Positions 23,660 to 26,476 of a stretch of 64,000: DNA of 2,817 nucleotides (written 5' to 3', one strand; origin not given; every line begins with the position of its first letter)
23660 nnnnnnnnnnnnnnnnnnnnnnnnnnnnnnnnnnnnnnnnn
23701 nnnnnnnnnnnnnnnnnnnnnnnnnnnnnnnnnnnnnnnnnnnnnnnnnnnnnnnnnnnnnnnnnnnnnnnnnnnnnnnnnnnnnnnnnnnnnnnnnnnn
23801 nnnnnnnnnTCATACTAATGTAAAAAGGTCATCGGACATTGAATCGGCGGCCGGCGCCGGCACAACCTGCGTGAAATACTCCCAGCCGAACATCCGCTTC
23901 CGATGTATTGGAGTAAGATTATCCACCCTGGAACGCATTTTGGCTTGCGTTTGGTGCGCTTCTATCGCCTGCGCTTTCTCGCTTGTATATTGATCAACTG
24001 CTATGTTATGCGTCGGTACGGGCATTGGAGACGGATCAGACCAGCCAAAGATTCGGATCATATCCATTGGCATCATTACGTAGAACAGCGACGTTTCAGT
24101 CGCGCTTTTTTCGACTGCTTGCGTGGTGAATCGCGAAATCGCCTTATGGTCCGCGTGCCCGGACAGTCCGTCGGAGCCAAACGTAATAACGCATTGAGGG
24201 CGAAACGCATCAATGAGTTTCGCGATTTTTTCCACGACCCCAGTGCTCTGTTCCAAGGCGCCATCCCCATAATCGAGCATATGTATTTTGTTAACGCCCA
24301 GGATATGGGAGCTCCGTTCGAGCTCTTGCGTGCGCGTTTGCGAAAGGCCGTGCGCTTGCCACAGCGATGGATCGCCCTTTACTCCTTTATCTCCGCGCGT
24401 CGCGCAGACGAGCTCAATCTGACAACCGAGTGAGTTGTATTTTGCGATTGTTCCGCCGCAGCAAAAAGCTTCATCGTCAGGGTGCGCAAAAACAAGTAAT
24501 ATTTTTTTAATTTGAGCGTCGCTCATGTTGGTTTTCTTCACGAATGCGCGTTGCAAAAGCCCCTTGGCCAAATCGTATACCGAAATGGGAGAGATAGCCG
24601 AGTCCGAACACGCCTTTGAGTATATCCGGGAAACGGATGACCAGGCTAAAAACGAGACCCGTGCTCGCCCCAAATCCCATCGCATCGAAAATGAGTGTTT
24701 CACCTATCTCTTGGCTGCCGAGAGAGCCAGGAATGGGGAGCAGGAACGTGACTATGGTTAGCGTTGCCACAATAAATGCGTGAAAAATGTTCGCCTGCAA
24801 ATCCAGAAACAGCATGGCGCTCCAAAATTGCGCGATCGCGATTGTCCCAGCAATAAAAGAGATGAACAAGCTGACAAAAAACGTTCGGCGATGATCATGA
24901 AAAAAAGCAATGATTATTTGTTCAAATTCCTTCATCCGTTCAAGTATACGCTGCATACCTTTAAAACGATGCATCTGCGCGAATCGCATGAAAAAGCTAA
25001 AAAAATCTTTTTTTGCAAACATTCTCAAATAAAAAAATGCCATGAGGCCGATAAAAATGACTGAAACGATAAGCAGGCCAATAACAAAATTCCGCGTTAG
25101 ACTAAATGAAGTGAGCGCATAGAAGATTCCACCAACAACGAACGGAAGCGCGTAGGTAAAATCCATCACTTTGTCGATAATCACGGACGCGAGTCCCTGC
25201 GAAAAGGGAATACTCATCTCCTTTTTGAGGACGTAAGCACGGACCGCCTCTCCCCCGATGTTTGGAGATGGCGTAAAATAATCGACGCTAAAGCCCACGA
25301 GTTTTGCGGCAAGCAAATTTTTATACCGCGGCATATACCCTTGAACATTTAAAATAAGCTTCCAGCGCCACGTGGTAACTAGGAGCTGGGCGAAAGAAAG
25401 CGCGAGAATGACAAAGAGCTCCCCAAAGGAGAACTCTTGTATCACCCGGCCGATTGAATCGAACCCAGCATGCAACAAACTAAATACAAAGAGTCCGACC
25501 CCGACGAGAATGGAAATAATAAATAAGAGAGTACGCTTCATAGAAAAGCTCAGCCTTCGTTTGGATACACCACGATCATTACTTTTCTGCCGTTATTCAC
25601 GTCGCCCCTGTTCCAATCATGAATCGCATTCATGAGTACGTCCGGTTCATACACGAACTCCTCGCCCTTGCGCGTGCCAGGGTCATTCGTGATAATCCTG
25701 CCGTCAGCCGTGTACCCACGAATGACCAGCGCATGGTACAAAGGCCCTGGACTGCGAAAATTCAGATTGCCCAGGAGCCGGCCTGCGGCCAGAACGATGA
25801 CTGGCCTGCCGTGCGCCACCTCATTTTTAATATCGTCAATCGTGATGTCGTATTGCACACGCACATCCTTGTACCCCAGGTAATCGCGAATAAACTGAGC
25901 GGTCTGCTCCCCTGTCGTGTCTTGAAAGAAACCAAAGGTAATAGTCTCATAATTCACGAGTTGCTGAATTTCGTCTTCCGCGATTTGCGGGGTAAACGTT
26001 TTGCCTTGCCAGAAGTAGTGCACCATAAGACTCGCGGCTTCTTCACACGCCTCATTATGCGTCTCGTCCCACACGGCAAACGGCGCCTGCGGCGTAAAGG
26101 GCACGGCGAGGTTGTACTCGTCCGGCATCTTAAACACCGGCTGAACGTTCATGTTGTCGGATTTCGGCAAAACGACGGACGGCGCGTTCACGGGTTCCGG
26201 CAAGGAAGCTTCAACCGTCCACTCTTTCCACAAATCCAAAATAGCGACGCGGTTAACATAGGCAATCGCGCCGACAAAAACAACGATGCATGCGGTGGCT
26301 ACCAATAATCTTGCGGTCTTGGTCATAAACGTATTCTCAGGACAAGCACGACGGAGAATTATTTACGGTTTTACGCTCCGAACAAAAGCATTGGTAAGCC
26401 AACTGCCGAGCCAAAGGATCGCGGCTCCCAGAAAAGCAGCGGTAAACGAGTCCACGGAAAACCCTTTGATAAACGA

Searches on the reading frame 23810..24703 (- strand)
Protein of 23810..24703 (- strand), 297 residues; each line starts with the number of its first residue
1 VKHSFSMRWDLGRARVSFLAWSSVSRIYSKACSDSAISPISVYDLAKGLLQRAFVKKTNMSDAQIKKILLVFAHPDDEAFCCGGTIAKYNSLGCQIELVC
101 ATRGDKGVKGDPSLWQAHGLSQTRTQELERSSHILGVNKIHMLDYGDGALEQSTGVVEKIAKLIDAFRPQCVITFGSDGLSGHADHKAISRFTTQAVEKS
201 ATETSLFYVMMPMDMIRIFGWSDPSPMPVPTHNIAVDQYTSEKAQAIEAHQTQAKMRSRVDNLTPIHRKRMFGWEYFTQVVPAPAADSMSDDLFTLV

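Call 43: search_protein_families(library=pfam, proteins=[window:23810-24703:-], max_evalue=0.0001)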
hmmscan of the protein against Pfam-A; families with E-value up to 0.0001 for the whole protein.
window:23810-24703:- (297 aa): 1 family
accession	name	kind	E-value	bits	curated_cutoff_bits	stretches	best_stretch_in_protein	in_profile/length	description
PF02585.22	PIG-L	-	6.6e-34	117.6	28.2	1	69-197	1-129/129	GlcNAc-PI de-N-acetylase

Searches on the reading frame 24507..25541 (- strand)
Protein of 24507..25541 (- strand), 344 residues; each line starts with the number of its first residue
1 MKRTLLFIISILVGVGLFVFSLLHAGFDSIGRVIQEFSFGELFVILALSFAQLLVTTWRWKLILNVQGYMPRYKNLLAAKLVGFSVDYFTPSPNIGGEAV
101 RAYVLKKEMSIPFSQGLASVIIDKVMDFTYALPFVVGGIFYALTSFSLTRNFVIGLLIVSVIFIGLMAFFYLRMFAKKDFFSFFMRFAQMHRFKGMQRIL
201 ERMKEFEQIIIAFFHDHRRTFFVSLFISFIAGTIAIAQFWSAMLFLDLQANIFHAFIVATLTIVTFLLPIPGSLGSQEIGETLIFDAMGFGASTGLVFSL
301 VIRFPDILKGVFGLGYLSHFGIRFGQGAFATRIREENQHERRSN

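Call 43: search_protein_families(library=pfam, proteins=[window:24507-25541:-], max_evalue=0.0001)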
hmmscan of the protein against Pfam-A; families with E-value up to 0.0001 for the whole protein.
window:24507-25541:- (344 aa): 1 family
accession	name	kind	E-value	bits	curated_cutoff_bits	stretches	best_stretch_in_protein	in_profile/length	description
PF03706.18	LPG_synthase_TM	-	7.5e-41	141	33.4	1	8-304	2-292/302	Lysylphosphatidylglycerol synthase TM region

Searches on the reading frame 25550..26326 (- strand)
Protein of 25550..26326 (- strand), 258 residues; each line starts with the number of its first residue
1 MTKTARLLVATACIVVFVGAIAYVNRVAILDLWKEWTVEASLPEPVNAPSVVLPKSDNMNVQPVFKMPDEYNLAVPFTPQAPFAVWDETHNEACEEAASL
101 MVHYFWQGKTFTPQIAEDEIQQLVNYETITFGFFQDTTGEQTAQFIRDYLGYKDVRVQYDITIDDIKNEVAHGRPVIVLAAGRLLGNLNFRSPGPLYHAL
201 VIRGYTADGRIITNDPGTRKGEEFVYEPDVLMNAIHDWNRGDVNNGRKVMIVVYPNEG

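Call 43: search_protein_families(library=pfam, proteins=[window:25550-26326:-], max_evalue=0.0001)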
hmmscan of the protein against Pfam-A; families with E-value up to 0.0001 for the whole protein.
window:25550-26326:- (258 aa): 1 family
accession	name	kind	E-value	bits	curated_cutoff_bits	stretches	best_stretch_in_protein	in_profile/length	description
PF13529.12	Peptidase_C39_2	-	1.6e-13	51.9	24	1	74-216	2-142/143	Peptidase_C39 like family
